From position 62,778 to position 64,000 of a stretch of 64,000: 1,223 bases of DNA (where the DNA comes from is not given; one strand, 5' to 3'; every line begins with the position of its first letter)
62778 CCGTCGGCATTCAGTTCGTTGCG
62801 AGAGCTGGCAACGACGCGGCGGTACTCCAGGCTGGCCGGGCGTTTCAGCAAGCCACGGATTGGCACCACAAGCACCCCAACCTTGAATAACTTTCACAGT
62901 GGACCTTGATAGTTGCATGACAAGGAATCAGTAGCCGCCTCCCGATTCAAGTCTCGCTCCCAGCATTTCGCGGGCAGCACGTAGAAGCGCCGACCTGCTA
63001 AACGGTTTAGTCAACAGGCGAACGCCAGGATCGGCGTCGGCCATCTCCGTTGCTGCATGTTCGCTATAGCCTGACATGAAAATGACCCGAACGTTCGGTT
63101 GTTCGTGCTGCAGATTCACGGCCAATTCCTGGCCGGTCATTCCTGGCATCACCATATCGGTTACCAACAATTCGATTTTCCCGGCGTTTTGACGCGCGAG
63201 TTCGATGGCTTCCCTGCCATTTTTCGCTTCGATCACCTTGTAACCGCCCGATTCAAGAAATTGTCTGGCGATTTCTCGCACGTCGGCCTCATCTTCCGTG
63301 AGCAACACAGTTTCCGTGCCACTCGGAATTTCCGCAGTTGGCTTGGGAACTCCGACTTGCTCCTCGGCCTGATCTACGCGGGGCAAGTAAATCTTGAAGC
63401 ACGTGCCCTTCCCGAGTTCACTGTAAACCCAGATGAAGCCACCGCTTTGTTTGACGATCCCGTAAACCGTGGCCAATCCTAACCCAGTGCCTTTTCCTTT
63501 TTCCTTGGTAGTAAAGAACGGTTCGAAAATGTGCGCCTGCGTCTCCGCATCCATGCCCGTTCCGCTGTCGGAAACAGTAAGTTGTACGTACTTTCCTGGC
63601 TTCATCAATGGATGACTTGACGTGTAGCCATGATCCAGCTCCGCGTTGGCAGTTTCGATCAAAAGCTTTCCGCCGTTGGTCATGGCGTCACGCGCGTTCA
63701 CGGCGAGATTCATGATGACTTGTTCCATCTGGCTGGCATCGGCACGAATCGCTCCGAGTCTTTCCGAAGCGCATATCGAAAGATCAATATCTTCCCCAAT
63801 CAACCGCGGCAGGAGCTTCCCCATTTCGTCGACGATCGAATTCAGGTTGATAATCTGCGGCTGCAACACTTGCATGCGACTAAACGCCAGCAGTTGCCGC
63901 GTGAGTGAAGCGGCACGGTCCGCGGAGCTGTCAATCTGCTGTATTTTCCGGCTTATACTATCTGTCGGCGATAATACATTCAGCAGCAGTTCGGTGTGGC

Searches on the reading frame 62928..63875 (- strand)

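Call 33: search_protein_families(library=pfam, proteins=[window:62928-63875:-])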
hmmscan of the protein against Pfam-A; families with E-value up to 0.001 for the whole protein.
window:62928-63875:- (315 aa): 2 families
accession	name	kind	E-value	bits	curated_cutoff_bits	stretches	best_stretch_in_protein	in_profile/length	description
PF02518.31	HATPase_c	-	2.2e-23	83.2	26.4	1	46-166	2-109/111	Histidine kinase-, DNA gyrase B-, and HSP90-like ATPase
PF00072.30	Response_reg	-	9.9e-21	74.4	30.2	1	190-301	1-110/111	Response regulator receiver domain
